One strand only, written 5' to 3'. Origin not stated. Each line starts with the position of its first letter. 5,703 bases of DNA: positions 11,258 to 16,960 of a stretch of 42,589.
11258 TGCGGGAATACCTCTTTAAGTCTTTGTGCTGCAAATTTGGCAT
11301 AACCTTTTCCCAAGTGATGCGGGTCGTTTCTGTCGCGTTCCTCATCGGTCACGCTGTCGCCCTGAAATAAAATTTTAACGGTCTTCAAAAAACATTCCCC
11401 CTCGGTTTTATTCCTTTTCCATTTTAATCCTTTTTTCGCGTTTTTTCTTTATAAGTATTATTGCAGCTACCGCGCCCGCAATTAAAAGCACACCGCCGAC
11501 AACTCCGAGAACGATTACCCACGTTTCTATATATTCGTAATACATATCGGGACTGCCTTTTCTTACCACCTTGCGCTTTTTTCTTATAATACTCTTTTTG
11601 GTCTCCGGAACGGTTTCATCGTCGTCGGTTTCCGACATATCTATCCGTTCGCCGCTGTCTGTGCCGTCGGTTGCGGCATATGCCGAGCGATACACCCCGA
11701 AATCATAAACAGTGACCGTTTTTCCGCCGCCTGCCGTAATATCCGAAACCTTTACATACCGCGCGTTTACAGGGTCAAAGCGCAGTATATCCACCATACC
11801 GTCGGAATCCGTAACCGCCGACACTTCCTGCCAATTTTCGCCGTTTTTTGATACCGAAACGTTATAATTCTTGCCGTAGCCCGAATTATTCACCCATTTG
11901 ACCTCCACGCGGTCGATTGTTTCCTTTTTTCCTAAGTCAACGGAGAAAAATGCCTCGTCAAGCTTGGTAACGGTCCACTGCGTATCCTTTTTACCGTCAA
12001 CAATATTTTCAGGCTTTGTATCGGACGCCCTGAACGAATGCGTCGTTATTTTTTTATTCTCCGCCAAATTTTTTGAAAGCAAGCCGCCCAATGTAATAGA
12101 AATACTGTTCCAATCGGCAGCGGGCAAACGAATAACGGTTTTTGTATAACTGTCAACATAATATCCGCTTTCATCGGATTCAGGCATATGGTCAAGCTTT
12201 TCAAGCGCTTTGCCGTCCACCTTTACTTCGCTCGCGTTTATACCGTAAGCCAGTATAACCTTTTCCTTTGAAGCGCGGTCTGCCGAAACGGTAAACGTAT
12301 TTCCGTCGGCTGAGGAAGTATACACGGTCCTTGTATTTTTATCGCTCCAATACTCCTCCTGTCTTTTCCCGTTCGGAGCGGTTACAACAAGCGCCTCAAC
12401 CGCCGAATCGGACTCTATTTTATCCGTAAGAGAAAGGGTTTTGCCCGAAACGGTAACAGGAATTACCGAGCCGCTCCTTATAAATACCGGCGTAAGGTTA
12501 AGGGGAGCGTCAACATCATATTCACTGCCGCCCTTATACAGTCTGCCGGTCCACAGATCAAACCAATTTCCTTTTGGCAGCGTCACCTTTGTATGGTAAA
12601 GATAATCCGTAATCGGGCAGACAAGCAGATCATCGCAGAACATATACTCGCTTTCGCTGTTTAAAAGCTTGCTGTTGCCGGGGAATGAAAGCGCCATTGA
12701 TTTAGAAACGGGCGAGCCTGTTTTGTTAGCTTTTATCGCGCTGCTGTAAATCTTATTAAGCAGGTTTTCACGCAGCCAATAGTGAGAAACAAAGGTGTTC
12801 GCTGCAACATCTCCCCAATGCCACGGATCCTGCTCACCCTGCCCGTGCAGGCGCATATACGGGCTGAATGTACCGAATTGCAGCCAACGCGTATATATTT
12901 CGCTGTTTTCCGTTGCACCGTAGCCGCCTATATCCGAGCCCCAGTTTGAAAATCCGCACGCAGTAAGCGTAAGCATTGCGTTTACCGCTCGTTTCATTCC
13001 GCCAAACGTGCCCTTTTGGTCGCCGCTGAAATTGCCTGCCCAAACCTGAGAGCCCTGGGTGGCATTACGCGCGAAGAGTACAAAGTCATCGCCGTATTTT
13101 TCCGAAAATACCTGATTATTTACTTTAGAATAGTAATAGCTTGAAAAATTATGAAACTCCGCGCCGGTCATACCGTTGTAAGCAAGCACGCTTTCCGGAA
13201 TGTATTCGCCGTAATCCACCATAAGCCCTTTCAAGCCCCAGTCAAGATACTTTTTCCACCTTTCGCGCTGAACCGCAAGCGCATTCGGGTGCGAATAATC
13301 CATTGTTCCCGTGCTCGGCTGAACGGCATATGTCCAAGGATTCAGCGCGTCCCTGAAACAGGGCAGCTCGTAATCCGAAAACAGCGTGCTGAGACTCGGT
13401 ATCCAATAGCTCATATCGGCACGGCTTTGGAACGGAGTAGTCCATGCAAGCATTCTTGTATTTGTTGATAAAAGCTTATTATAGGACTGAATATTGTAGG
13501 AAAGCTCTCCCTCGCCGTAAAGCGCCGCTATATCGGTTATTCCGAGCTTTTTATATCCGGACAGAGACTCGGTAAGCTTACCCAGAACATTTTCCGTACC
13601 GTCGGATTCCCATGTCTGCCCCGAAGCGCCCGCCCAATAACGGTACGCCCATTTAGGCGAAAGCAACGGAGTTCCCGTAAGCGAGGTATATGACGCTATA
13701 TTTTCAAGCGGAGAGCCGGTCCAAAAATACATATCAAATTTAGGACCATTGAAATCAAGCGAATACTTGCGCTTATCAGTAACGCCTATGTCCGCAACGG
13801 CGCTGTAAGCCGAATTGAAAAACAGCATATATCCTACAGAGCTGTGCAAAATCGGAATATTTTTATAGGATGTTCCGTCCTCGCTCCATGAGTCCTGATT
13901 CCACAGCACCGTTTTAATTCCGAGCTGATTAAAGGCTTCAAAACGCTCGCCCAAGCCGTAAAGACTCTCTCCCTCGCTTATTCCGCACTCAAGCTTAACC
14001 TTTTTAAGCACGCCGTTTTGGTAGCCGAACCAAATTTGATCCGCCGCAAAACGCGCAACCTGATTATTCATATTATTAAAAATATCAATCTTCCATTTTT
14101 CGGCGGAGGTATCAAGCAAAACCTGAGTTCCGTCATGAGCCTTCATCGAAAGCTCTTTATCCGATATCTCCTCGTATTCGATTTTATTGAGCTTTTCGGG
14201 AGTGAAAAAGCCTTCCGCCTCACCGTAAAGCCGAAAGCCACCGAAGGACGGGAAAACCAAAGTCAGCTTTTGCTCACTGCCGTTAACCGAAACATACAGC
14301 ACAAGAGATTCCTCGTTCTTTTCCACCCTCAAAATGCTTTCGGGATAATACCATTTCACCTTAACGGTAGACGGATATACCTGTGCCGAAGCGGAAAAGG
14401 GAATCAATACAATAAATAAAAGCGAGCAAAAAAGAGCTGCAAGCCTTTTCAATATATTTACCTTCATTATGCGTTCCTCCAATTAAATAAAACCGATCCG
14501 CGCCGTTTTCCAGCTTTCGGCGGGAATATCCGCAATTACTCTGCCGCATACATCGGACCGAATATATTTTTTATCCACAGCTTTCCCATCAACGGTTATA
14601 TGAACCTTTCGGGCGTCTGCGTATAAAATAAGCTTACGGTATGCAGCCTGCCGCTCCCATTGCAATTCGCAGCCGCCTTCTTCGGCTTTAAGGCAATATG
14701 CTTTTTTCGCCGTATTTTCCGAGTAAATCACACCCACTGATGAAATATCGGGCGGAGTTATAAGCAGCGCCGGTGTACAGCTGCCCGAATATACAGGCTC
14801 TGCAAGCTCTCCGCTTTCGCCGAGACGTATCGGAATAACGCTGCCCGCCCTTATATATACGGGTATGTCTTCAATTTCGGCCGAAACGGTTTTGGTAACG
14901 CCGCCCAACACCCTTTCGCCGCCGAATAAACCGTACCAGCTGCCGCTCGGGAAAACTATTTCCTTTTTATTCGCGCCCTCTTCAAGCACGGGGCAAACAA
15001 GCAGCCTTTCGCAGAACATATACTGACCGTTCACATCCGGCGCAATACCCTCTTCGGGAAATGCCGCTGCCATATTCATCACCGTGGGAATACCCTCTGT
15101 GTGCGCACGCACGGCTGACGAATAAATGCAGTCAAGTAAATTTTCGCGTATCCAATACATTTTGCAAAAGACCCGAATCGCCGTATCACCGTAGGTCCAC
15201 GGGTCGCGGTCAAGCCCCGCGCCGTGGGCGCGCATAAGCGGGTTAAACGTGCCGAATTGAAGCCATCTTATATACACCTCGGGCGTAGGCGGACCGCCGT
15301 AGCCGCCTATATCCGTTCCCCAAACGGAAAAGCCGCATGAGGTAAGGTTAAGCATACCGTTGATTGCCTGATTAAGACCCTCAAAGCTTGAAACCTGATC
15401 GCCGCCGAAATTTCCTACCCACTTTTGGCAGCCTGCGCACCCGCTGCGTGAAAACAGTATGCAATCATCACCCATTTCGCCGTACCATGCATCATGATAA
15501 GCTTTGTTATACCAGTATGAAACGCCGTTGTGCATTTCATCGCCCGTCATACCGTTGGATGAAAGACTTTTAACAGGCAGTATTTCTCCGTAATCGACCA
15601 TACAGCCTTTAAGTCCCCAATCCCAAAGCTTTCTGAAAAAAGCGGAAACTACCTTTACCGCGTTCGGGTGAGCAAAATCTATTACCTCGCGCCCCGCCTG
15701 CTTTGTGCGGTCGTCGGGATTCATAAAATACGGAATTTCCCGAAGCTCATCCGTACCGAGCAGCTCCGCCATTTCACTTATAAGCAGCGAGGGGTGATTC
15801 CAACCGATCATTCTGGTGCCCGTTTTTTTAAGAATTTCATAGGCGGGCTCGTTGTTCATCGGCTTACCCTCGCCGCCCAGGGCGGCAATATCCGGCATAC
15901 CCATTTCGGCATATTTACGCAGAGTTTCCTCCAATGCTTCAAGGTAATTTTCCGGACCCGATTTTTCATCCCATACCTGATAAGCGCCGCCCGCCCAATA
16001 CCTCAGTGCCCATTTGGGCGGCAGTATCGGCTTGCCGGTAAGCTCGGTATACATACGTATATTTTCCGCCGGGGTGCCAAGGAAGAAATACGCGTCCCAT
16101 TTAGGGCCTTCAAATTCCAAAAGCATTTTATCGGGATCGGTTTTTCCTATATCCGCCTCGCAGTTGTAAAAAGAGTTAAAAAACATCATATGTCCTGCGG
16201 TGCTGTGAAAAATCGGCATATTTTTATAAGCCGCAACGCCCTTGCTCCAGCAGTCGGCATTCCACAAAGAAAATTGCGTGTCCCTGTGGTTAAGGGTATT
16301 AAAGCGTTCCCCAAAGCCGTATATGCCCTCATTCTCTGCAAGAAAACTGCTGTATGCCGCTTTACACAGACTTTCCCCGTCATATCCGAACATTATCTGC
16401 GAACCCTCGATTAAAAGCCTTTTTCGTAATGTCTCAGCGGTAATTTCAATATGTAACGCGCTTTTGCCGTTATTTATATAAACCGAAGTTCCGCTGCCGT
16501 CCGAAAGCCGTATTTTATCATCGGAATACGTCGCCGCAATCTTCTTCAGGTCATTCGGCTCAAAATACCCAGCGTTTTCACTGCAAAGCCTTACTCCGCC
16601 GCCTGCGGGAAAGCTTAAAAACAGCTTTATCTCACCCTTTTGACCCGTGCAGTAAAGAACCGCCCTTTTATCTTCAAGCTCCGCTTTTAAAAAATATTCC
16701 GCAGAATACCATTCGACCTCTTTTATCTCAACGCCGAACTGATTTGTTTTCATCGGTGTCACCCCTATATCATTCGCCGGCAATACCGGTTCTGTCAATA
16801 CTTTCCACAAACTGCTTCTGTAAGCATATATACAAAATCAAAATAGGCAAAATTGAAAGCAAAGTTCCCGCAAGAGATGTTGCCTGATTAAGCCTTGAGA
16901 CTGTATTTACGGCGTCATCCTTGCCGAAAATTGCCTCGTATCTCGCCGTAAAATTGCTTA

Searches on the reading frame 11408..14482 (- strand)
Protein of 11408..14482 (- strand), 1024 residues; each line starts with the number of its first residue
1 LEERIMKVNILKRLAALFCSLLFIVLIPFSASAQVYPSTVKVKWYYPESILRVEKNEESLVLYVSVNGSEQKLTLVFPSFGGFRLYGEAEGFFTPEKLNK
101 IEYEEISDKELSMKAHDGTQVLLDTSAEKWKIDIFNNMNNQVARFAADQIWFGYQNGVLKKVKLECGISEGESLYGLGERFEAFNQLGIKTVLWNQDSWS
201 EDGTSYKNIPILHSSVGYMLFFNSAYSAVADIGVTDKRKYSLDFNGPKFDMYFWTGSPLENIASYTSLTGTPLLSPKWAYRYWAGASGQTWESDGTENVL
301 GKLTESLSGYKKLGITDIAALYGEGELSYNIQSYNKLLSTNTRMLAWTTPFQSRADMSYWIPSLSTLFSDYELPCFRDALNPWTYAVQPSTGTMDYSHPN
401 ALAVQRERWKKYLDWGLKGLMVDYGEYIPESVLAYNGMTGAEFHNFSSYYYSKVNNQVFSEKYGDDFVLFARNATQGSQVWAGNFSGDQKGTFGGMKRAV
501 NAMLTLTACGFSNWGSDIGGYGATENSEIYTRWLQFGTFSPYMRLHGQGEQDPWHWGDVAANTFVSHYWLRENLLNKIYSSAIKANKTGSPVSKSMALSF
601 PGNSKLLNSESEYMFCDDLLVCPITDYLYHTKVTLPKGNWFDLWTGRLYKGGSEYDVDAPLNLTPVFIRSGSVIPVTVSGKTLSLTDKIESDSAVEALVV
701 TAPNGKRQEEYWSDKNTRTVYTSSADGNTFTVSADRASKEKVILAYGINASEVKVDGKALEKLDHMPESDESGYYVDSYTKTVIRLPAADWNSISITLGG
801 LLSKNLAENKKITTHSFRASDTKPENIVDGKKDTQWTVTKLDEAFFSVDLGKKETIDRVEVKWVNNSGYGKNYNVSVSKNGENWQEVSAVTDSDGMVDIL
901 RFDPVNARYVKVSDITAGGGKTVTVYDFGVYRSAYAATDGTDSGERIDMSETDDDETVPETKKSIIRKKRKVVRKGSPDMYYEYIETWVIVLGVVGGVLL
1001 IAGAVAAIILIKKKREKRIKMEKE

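Call 11: search_protein_families(library=pfam, max_evalue=0.001, proteins=[window:11408-14482:-])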
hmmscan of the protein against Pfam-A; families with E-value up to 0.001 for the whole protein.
window:11408-14482:- (1024 aa): 5 families
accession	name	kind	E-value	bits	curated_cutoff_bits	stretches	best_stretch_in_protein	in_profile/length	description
PF01055.32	Glyco_hydro_31_2nd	-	6.2e-35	121.5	23.5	1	339-580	73-327/328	Glycosyl hydrolases family 31 TIM-barrel domain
PF21365.3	Glyco_hydro_31_3rd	-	5.9e-20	72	24.4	1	589-674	1-87/87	Glycosyl hydrolase family 31 C-terminal domain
PF00754.31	F5_F8_type_C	-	1.4e-19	70.9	28.2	1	812-919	2-117/127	F5/8 type C domain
PF22633.2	F5_F8_type_C_2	-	9.4e-17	61.9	27.8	1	826-912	1-91/91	NedA-like, galactose-binding domain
PF13802.12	Gal_mutarotas_2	-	4.1e-13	50.4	27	1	106-227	43-180/184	Glycosyl hydrolase 31 N-terminal galactose mutarotase-like domain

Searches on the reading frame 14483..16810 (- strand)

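Call 10: search_protein_families(library=pfam, max_evalue=0.001, proteins=[window:14483-16810:-])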
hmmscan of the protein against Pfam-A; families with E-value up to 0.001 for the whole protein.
window:14483-16810:- (775 aa): 3 families
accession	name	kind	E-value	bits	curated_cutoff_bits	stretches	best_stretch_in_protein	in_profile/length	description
PF01055.32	Glyco_hydro_31_2nd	-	1.5e-44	153.1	23.5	1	325-564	69-327/328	Glycosyl hydrolases family 31 TIM-barrel domain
PF21365.3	Glyco_hydro_31_3rd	-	1.6e-18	67.4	24.4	1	573-659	1-87/87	Glycosyl hydrolase family 31 C-terminal domain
PF13802.12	Gal_mutarotas_2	-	5.1e-14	53.4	27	1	107-220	75-184/184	Glycosyl hydrolase 31 N-terminal galactose mutarotase-like domain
